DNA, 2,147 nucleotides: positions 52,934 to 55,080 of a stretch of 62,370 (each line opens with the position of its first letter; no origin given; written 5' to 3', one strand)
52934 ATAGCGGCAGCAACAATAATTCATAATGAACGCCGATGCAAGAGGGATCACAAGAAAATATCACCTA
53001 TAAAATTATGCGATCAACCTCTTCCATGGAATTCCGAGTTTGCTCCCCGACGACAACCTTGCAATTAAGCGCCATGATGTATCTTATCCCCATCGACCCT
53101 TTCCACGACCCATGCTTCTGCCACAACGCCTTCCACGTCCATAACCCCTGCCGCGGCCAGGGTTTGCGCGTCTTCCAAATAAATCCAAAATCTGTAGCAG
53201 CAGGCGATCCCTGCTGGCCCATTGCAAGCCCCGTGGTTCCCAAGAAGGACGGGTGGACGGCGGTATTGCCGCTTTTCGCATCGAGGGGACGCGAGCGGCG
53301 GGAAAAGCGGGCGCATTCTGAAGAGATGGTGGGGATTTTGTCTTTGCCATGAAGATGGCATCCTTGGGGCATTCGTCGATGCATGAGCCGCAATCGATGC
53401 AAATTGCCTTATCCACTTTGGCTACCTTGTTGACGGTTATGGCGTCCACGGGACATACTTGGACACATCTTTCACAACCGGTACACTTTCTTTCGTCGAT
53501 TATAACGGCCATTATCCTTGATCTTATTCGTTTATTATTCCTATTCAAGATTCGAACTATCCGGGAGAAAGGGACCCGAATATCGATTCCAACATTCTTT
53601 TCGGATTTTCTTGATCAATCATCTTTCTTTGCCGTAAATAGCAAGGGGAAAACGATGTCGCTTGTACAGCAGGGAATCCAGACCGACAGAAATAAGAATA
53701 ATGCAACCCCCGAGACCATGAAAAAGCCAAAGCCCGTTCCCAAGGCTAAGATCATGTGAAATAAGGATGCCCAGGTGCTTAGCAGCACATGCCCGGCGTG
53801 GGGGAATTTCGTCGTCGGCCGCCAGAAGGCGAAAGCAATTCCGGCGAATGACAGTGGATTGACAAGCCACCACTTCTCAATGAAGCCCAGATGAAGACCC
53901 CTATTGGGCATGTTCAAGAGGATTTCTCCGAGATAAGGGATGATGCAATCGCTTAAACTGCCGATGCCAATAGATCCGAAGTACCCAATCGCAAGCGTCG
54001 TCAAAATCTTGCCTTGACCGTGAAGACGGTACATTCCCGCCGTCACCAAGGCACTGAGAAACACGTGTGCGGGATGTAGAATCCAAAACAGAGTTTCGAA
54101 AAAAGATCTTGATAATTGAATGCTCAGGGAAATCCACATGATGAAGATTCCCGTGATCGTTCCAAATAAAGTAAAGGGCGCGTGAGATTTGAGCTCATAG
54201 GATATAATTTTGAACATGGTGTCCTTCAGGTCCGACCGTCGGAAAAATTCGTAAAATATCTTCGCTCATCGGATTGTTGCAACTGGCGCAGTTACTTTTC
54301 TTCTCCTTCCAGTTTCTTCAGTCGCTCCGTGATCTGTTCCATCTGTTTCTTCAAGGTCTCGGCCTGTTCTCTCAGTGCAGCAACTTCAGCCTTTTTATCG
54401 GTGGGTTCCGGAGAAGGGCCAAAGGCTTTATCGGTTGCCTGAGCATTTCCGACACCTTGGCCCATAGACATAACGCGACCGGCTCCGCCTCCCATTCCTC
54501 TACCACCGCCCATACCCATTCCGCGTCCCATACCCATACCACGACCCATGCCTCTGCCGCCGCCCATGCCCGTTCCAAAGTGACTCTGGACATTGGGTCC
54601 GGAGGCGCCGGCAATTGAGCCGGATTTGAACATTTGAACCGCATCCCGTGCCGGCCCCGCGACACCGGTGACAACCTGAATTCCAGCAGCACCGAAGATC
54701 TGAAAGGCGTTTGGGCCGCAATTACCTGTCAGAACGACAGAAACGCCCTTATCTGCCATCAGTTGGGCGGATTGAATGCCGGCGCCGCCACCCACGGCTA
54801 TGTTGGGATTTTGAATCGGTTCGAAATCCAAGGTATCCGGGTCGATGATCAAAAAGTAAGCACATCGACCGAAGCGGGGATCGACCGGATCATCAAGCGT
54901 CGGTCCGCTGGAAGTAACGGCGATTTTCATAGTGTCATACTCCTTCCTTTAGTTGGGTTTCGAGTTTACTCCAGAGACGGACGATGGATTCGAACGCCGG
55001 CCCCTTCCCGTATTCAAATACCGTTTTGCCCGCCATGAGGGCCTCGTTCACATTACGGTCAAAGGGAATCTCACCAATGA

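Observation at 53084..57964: Uncharacterised gene cluster in which four of six proteins carry Arg/Gly-repeat tails (DUF5320 x2, MinD-ferredoxin ATPase, NifX-like, His-motif membrane protein, ferredoxin)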

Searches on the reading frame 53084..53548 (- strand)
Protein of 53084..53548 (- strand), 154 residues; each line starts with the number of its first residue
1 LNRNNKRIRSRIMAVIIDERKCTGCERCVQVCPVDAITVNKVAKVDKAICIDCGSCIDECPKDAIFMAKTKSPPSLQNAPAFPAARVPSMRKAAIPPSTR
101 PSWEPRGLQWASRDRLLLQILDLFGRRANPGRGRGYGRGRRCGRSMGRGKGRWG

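Call 3: search_protein_families(library=pfam, proteins=[window:53084-53548:-], max_evalue=0.01)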
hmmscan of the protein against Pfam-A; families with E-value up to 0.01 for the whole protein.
window:53084-53548:- (154 aa): 17 families
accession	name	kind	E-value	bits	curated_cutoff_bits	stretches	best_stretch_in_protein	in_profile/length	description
PF12838.12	Fer4_7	-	2.8e-16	60.2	27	3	21-64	1-52/52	4Fe-4S dicluster domain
PF00037.32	Fer4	-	1.1e-15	57.1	21.1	2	15-38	1-24/24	4Fe-4S binding domain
PF14697.11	Fer4_21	-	5.4e-12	46.1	35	2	17-38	36-58/59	4Fe-4S dicluster domain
PF13237.11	Fer4_10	-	1.1e-11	44.9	25.5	2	15-61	2-53/53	4Fe-4S dicluster domain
PF12837.12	Fer4_6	-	4.3e-11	42.6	25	2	16-37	3-24/24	4Fe-4S binding domain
PF25160.1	LdpA_Fe-S-bd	-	1.1e-10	41.6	27.6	2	28-68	9-46/49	LdpA Fe-S cluster-binding domain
PF12797.12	Fer4_2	-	3.7e-10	39.5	24.5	2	14-34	2-22/22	4Fe-4S binding domain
PF13187.11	Fer4_9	-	8.4e-09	35.8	27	1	21-65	1-52/52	4Fe-4S dicluster domain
PF13484.11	Fer4_16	-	1.2e-08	36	30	2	21-51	1-30/66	4Fe-4S double cluster binding domain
PF12798.12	Fer4_3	-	9e-08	32.8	27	1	22-36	1-15/15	4Fe-4S binding domain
PF13183.11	Fer4_8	-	9.3e-08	32.9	27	1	21-35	53-67/68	4Fe-4S dicluster domain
PF12800.12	Fer4_4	-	1.7e-06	28.3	24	1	49-62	3-16/17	4Fe-4S binding domain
PF13746.11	Fer4_18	-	4.2e-06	27.4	27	1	19-73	58-105/114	4Fe-4S dicluster domain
PF17179.9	Fer4_22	-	1.9e-05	25.9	27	1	14-35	73-94/95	4Fe-4S dicluster domain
PF13459.11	Fer4_15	-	2.4e-05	25.4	22.4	0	15-33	1-19/66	4Fe-4S single cluster domain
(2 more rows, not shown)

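Call 4: search_protein_families(library=ncbifam, proteins=[window:53084-53548:-], max_evalue=0.01)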
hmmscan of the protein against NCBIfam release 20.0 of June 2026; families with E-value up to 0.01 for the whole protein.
window:53084-53548:- (154 aa): 102 families (the best 25 are shown)
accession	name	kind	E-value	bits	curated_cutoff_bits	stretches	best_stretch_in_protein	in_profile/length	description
TIGR01944.1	rnfB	subfamily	2.6e-15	56.4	68.7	1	4-72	98-167/190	RnfABCDGE type electron transport complex subunit B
NF040770.1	hetero_SS_HdrA2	exception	2.1e-12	46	1100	1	10-71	567-629/777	CoB-CoM heterodisulfide reductase HdrA2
NF038196.1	ferrodoxin_EFR1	subfamily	1.8e-11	44.6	75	1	19-70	183-234/242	EFR1 family ferrodoxin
TIGR02179.1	PorD_KorD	subfamily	2.3e-11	43.6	60.05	1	7-69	12-76/78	2-oxoacid:acceptor oxidoreductase, delta subunit, pyruvate/2-ketoisovalerate family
NF043039.1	HgcAB_like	equivalog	5e-11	42.8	285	1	10-65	290-349/350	HgcAB-like fusion protein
NF045874.1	Vhu_polyferre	exception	7.3e-11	41.4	600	1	17-69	125-178/381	F420-non-reducing hydrogenase associated-polyferredoxin VhuB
NF040864.1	HgcB_ferredoxin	equivalog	9.6e-11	41.4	99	1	12-66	6-62/93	mercury methylation ferredoxin HgcB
NF003475.0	PRK05113.1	equivalog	1.1e-10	41.7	203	1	6-72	100-167/190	electron transport complex subunit RsxB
TIGR02700.1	flavo_MJ0208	hypoth_equivalog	4.8e-10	39.1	251.35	1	10-67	138-196/234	dihydromethanopterin reductase (acceptor)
NF005415.0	PRK06991.1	equivalog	6.4e-10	39.1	281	1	2-68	68-135/284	electron transport complex subunit RsxB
NF058577.1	FdxA_fam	equivalog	8e-10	38.8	65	1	13-64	1-52/52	4Fe-4S ferredoxin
NF040684.1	PorD_Arch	equivalog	8e-10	38.7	120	1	4-69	16-83/85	pyruvate synthase subunit PorD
NF005503.0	PRK07118.1-2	equivalog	9.8e-10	38.1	252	1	21-71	139-190/292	RnfABCDGE type electron transport complex subunit B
NF042909.1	FMH_DH_FwdF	exception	9.8e-10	38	375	1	15-72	220-281/336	tungsten-dependent formylmethanofuran dehydrogenase subunit FwdF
NF005504.0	PRK07118.1-3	equivalog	1.5e-09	37.6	437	1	20-68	219-268/293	Fe-S cluster domain-containing protein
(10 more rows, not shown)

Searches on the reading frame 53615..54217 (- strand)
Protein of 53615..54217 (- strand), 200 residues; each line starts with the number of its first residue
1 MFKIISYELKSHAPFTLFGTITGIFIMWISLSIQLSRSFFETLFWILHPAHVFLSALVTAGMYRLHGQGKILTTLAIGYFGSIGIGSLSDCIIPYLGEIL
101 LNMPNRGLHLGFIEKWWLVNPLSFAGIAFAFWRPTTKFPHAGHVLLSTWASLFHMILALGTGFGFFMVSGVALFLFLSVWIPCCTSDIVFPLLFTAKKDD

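Call 3: search_protein_families(library=pfam, proteins=[window:53615-54217:-], max_evalue=0.01)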
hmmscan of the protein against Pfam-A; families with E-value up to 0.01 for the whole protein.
window:53615-54217:- (200 aa): 0 families

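Call 4: search_protein_families(library=ncbifam, proteins=[window:53615-54217:-], max_evalue=0.01)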
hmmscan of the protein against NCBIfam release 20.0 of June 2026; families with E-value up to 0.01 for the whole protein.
window:53615-54217:- (200 aa): 0 families

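Call 41: find_homologous_proteins(query=window:53615-54217:-, max_evalue=0.001)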
Query window:53615-54217:- (200 aa): 7711 proteins with E <= 0.001 among 8000 candidates; the best 120 are listed.
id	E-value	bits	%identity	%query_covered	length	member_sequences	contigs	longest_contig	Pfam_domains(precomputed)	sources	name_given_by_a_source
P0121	1.5e-128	445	100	100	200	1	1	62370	-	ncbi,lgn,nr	ncbi:MAG: hypothetical protein JW950_04670 [Deltaproteobacteria bacterium]|nr:hypothetical protein [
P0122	1.4e-106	373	80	100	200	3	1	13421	-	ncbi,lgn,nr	ncbi:MAG: hypothetical protein JXL20_06490 [Deltaproteobacteria bacterium]|nr:hypothetical protein [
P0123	6.4e-106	371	79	100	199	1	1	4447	-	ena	-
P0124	3.7e-104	365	79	100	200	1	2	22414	-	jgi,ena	jgi:hypothetical protein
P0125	6.0e-104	364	78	100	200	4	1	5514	-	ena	-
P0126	1.5e-103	363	79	100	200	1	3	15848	-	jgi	jgi:hypothetical protein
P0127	3.9e-103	362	79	100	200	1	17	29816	-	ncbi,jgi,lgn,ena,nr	ncbi:MAG: hypothetical protein M0P04_03700 [Syntrophales bacterium]|jgi:hypothetical protein|nr:hypo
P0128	4.8e-103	361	79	100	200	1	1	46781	-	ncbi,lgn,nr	ncbi:MAG: hypothetical protein JXA41_10850 [Deltaproteobacteria bacterium]|nr:hypothetical protein [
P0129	1.6e-102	360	78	100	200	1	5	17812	-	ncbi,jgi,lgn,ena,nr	ncbi:MAG: hypothetical protein PHG30_09105 [Eubacteriales bacterium]|jgi:hypothetical protein|nr:hyp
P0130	2.8e-101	356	78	100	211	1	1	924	-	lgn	-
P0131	3.4e-101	355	78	100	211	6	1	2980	-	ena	-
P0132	2.5e-100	352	80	98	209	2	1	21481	-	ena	-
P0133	1.9e-99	350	77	100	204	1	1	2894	-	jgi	-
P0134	2.7e-98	346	76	100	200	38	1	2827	-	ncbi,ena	-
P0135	8.7e-98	344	75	100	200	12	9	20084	-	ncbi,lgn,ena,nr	ncbi:MAG: hypothetical protein PHI99_09755 [Syntrophales bacterium]|nr:hypothetical protein [Syntrop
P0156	6.7e-83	295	66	99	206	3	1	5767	-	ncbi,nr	ncbi:MAG: hypothetical protein K8R91_02855 [Phycisphaerae bacterium]|nr:hypothetical protein [Phycis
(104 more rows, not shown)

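Call 53: predict_structure(alignment_id=A3)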
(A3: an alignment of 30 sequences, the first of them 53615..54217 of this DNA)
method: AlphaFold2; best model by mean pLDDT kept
length: 200 residues; sequences in the alignment: 30
mean_pLDDT: 90.0   pTM: 0.85
mean pLDDT of the five models: 90.0, 86.1, 85.2, 84.8, 80.2
residues with pLDDT >= 90: 141; 70-90: 53; 50-70: 4; < 50: 2
segments of 3 or more residues with pLDDT < 50: none
pLDDT, mean of each block of 10 residues (from residue 1): 90 90 92 88 92 95 90 95 92 94 88 88 96 86 93 90 84 93 92 72
secondary structure, 60 per line:
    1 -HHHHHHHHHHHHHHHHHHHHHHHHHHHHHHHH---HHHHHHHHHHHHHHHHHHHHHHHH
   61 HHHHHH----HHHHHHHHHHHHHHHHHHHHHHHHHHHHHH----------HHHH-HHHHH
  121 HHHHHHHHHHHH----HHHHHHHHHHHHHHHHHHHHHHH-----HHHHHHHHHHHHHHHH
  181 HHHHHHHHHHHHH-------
elements in order: H2-33 H37-66 H71-100 H111-114 H116-132 H137-159 H165-193

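Call 56: fold_search(model_id=the predicted structure, library=pdb)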
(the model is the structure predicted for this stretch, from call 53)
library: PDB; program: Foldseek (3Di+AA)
matches with E <= 10: 157; with E <= 0.001: 0
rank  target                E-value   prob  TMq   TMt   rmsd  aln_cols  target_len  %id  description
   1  5tsa                  8.0e-01  0.08  0.20  0.18  18.5       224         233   12  Crystal structure of the Zrt-/Irt-like protein from Bordetella bronchiseptica with bound Zn2+ (released 2017-09-20)
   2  7z6n_A                8.8e-01  0.11  0.22  0.18  17.0       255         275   12  Crystal structure of Zn2+-transporter BbZIP in a metal-stripped state (released 2022-08-10)
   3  4pgw                  1.0e+00  0.10  0.22  0.23  18.5       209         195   19  Crystal structure of YetJ from Bacillus Subtilis at pH 6 by Pt-SAD (released 2014-06-04)
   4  5h35_C                1.1e+00  0.60  0.41  0.41   6.8       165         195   13  Crystal structures of the TRIC trimeric intracellular cation channel orthologue from Sulfolobus solfataricus (released 2017-01-11)
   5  7ugv                  1.2e+00  0.06  0.20  0.12  16.4       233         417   14  Asp-bound GltPh RSMR mutant in IFS-A2 state (released 2023-03-29)
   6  6lh0                  1.4e+00  0.13  0.30  0.22  17.1       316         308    9  Crystal structure of a cysteine-pair mutant (P10C-S291C) of a bacterial bile acid transporter in an inward-facing apo-st (released 2020-12-09)
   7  6oh2                  1.4e+00  0.06  0.18  0.14  14.7       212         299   12  X-ray crystal structure of the mouse CMP-sialic acid transporter in complex with CMP, by lipidic cubic phase (released 2019-04-24)
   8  6xbo                  1.4e+00  0.06  0.18  0.13  14.3       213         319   13  X-ray crystal structure of the mouse CMP-Sialic acid transporter in complex with 5-methyl CMP (released 2021-06-09)
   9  6pgi                  1.6e+00  0.06  0.19  0.17  17.6       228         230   14  Asymmetric functions of a binuclear metal cluster within the transport pathway of the ZIP transition metal transporters (released 2019-12-11)
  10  6wzb_A                1.7e+00  0.06  0.20  0.12  14.8       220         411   13  Crystal structure of the GltPh V216C-G388C mutant cross-linked with divalent mercury (released 2021-02-17)
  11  3zux                  2.0e+00  0.04  0.17  0.13  18.4       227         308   12  Crystal structure of a bacterial homologue of the bile acid sodium symporter ASBT. (released 2011-10-12)
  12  8ght_A                2.1e+00  0.09  0.28  0.20  18.7       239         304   10  Cryo-electron microscopy structure of the zinc transporter from Bordetella bronchiseptica (released 2023-06-21)
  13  7ek1                  2.1e+00  0.06  0.20  0.14  24.0       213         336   13  Cryo-EM structure of VCCN1 in detergent (released 2022-04-06)
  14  9i7m_A                2.2e+00  0.04  0.18  0.10  15.4       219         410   13  EAAT1 thermostabilized mutant in Complex with L-Asp, Metal Ions, and the allosteric inhibitor UCPH101 in Salipro (released 2026-02-18)
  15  9h61                  2.3e+00  0.05  0.21  0.13  19.4       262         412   12  Auxin transporter-like protein 3 (LAX3) in the inward occluded state in complex with auxin (Indole-3-acetic acid, IAA) (released 2025-08-13)
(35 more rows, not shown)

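Call 80: find_encoding_contigs(protein=P0128, flank=6000, max_places=1)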
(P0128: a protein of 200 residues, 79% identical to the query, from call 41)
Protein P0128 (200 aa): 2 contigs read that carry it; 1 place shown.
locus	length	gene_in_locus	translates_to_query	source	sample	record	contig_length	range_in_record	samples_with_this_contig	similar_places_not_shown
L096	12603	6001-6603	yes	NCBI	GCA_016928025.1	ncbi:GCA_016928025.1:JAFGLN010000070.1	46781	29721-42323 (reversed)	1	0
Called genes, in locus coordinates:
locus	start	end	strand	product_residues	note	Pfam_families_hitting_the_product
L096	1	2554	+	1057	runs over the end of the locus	PF00873:ACR_tran, PF03176:MMPL (faint)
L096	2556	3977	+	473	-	PF02321:OEP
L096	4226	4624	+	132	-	PF02579:Nitro_FeMo-Co (weak)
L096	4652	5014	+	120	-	PF17253:DUF5320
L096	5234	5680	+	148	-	PF02579:Nitro_FeMo-Co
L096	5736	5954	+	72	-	PF01327:Pep_deformylase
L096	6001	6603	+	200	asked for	-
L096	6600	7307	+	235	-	PF01209:Ubie_methyltran, PF13489:Methyltransf_23, PF13847:Methyltransf_31, PF08241:Methyltransf_11, PF08242:Methyltransf_12, PF13649:Methyltransf_25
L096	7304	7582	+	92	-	PF07615:Ykof, PF01910:Thiamine_BP (weak)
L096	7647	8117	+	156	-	PF00037:Fer4, PF12797:Fer4_2 (weak), PF12837:Fer4_6, PF13237:Fer4_10, PF14697:Fer4_21 (weak), PF12838:Fer4_7, PF13187:Fer4_9, PF25160:LdpA_Fe-S-bd (weak), +5 more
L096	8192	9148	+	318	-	PF04055:Radical_SAM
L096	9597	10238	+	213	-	PF23023:Anti-Pycsar_Apyc1, PF00753:Lactamase_B, PF12706:Lactamase_B_2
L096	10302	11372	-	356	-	PF00005:ABC_tran, PF13304:AAA_21 (faint), PF03459:TOBE (weak)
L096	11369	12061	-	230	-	PF00528:BPD_transp_1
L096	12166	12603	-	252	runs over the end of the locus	PF13531:SBP_bac_11, PF01547:SBP_bac_1 (faint)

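Call 81: find_encoding_contigs(protein=P0127, flank=6000, max_places=1)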
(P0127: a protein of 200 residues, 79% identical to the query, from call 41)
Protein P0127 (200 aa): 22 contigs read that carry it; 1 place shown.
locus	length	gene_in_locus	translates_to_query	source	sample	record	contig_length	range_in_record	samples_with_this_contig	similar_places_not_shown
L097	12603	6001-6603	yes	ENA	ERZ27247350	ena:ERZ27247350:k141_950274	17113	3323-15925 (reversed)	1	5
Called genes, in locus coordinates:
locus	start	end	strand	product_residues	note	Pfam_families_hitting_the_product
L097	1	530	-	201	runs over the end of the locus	PF02579:Nitro_FeMo-Co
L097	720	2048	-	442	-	PF00989:PAS (weak), PF08448:PAS_4, PF13426:PAS_9, PF00158:Sigma54_activat, PF14532:Sigma54_activ_2, PF07728:AAA_5, PF25601:AAA_lid_14, PF02954:HTH_8, +2 more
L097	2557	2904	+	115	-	PF02579:Nitro_FeMo-Co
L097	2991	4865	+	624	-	PF01656:CbiA, PF10609:ParA, PF13614:AAA_31, PF13187:Fer4_9 (weak), PF00037:Fer4 (weak), PF12837:Fer4_6 (weak), PF01656:CbiA, PF12838:Fer4_7, +20 more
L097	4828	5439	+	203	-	PF02579:Nitro_FeMo-Co, PF17253:DUF5320 (weak)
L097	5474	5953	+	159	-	PF01327:Pep_deformylase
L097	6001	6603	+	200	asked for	-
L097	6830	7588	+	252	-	PF12838:Fer4_7 (weak), PF00037:Fer4, PF12797:Fer4_2 (weak), PF12837:Fer4_6 (weak), PF13237:Fer4_10, PF14697:Fer4_21, PF12838:Fer4_7, PF13187:Fer4_9, +5 more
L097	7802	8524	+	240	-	PF13938:DUF4213, PF04016:DUF364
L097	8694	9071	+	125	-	PF01243:PNPOx_N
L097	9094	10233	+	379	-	PF00155:Aminotran_1_2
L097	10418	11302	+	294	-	PF01937:ARMT1-like_dom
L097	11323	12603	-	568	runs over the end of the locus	PF01926:MMR_HSR1, PF02421:FeoB_N, PF07670:Gate, PF07664:FeoB_C, PF07670:Gate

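Call 82: find_encoding_contigs(protein=P0156, flank=6000, max_places=1)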
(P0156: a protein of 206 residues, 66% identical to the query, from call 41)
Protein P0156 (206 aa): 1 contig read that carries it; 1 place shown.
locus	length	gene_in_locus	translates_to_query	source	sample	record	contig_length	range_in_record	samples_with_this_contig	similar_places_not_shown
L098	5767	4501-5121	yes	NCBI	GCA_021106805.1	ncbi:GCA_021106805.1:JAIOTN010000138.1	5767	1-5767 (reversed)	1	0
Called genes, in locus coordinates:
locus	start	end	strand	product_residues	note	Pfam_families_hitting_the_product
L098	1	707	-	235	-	?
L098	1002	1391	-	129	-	-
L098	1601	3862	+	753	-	PF13709:DUF4159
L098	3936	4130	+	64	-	-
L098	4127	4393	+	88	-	PF05016:ParE_toxin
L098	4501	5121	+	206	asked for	-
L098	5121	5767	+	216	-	PF00795:CN_hydrolase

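Call 84: search_protein_families(library=ncbifam, proteins=[L097:2991-4865:+], max_evalue=1e-20)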
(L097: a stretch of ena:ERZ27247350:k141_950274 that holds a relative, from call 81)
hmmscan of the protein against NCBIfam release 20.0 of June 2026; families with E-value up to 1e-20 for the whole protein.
L097:2991-4865:+ (624 aa): 4 families
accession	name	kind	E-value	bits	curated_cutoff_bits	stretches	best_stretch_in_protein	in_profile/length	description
NF041546.1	ParA_partition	equivalog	1.5e-32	112.9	180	0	3-39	2-38/203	ParA family partition ATPase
TIGR01969.1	minD_arch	subfamily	3.2e-32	111.7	201.75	0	2-45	2-45/251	cell division ATPase MinD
NF041136.1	MrpORP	equivalog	3.1e-27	95.8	450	0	2-43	7-48/365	iron-sulfur cluster carrier protein MrpORP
TIGR01968.1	minD_bact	equivalog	4e-23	82.1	212.9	0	3-40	4-41/261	septum site-determining protein MinD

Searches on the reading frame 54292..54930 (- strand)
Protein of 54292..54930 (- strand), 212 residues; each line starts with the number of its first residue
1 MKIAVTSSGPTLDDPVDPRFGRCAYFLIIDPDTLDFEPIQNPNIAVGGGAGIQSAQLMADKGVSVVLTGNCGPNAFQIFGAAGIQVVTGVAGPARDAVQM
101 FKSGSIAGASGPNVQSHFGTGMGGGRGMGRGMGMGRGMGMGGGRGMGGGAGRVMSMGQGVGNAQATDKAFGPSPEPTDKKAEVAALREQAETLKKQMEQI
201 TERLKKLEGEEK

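Call 3: search_protein_families(library=pfam, proteins=[window:54292-54930:-], max_evalue=0.01)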
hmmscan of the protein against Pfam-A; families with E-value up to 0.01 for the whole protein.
window:54292-54930:- (212 aa): 3 families
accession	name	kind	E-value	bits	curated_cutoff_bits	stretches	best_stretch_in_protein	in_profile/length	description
PF02579.22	Nitro_FeMo-Co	-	7.6e-23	81.1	26.3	1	13-102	2-93/94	Dinitrogenase iron-molybdenum cofactor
PF17253.7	DUF5320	-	4.1e-08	34.7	27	1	119-207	6-99/99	Family of unknown function (DUF5320)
PF13600.11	DUF4140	-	0.005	17.7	27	1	159-210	43-94/98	N-terminal domain of unknown function (DUF4140)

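Call 4: search_protein_families(library=ncbifam, proteins=[window:54292-54930:-], max_evalue=0.01)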
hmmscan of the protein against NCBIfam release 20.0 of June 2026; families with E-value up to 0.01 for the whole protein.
window:54292-54930:- (212 aa): 1 family
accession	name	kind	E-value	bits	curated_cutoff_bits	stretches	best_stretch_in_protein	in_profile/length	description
NF041136.1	MrpORP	equivalog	4.2e-08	32.9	450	1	1-103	265-362/365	iron-sulfur cluster carrier protein MrpORP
